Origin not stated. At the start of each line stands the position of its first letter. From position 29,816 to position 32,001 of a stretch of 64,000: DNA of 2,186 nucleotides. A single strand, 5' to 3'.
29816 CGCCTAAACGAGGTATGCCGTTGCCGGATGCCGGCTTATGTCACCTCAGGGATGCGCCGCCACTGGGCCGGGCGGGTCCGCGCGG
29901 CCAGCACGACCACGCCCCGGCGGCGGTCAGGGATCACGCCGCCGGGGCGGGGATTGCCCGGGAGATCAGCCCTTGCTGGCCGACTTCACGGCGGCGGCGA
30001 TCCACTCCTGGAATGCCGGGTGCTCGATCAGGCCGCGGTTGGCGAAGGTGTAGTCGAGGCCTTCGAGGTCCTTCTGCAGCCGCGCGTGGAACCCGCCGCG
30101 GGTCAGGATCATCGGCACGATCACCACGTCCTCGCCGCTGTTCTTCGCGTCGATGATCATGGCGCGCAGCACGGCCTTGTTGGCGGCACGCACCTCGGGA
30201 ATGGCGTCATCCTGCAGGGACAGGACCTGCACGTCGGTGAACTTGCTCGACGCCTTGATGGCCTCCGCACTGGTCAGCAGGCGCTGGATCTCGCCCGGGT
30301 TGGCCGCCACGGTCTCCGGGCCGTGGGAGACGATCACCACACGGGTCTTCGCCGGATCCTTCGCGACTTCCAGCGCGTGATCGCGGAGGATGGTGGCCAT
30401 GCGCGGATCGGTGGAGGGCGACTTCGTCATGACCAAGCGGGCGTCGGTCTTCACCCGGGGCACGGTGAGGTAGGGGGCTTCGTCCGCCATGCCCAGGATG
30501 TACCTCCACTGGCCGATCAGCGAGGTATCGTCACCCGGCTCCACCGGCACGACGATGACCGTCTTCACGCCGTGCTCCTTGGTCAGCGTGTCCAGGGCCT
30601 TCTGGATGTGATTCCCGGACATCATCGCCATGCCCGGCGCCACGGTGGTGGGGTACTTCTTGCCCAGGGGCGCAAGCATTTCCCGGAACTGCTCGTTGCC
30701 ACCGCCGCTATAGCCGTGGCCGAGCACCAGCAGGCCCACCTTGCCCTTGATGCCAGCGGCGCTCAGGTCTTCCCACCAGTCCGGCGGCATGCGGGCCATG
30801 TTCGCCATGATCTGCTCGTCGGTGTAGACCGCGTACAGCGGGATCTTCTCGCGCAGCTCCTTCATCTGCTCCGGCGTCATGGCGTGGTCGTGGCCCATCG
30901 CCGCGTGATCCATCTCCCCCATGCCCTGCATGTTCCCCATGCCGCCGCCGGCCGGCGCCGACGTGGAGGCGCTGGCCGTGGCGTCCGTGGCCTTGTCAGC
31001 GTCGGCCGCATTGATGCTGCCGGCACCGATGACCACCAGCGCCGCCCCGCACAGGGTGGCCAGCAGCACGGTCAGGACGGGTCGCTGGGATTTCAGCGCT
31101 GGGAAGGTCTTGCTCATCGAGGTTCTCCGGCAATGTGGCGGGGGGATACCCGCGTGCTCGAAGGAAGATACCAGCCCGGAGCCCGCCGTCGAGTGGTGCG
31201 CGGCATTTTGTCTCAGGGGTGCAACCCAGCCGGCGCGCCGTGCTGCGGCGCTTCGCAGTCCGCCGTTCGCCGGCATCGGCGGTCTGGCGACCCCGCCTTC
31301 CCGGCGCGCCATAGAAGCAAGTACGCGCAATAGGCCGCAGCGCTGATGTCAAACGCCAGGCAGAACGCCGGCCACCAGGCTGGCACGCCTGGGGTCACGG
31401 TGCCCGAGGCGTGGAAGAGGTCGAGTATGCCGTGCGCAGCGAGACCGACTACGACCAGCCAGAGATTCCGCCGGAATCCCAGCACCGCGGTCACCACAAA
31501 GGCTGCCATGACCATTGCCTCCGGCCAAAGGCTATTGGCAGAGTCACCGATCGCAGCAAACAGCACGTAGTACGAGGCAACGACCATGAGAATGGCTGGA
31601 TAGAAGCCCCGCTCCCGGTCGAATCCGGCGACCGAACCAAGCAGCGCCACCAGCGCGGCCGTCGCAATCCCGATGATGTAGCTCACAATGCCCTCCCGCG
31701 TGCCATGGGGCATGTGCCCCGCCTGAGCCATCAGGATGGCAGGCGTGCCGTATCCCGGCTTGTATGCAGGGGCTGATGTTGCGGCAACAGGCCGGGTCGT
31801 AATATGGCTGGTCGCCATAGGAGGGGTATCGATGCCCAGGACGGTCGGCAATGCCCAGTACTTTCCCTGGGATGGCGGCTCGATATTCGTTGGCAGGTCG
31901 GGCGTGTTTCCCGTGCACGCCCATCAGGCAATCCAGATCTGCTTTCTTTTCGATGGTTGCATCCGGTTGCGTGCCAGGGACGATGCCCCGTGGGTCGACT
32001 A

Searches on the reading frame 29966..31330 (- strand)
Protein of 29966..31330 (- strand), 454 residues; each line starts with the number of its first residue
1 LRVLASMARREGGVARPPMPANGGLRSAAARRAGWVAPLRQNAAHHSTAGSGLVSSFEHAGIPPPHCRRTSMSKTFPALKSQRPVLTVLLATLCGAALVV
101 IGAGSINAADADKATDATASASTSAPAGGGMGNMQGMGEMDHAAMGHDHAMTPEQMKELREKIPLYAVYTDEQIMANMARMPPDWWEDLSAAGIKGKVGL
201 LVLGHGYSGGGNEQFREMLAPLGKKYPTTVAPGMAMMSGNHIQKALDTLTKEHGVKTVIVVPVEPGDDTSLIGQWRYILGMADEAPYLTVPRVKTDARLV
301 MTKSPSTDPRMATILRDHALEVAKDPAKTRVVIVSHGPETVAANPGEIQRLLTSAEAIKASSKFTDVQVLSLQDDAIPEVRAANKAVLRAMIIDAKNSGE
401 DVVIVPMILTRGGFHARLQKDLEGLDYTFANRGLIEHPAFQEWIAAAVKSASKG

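Call 4: search_protein_families(library=pfam, proteins=[window:29966-31330:-], max_evalue=10)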
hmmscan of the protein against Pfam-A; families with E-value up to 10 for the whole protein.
window:29966-31330:- (454 aa): 1 family
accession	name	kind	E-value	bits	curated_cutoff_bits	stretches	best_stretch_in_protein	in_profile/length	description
PF01903.22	CbiX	-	9.1e-05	23.1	22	1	211-263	8-60/106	CbiX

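Call 5: search_protein_families(library=ncbifam, proteins=[window:29966-31330:-], max_evalue=10)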
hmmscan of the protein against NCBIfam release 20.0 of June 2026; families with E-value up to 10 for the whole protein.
window:29966-31330:- (454 aa): 5 families
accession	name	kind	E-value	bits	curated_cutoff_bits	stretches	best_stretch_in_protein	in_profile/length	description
NF002672.0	PRK02395.1-4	subfamily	3.1e-07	29.5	435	1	284-421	104-229/486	hypothetical protein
NF033198.0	F430_CfbA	equivalog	1.4e-05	25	120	1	199-285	1-88/122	sirohydrochlorin nickelochelatase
NF002671.0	PRK02395.1-3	equivalog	8.1e-05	22.1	258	1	294-417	94-206/262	hypothetical protein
NF002090.2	PRK00923.1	subfamily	0.00076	19.5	120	1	199-263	2-67/129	sirohydrochlorin nickelochelatase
NF058531.1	CH3_S_urocan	exception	0.025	13.1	880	1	81-157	456-532/535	S-methyl thiourocanate hydratase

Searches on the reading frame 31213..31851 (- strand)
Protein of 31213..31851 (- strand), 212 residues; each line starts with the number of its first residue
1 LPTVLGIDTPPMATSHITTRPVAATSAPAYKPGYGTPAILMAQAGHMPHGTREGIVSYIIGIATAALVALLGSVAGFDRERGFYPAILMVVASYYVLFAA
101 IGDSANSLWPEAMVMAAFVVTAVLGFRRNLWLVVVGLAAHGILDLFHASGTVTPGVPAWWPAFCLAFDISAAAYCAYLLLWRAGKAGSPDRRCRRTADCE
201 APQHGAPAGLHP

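Call 4: search_protein_families(library=pfam, proteins=[window:31213-31851:-], max_evalue=10)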
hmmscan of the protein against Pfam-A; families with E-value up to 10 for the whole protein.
window:31213-31851:- (212 aa): 3 families
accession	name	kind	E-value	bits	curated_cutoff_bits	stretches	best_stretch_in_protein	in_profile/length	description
PF03203.19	MerC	-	0.29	12.2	27.6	1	36-121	18-98/108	MerC mercury resistance protein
PF24396.1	DUF7541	-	0.55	10.5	28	1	54-104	31-81/120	Family of unknown function (DUF7541)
PF04307.19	YdjM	-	0.62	10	29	1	113-162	72-119/176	YdjM inner membrane protein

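Call 5: search_protein_families(library=ncbifam, proteins=[window:31213-31851:-], max_evalue=10)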
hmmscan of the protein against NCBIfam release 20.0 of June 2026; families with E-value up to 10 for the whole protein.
window:31213-31851:- (212 aa): 0 families
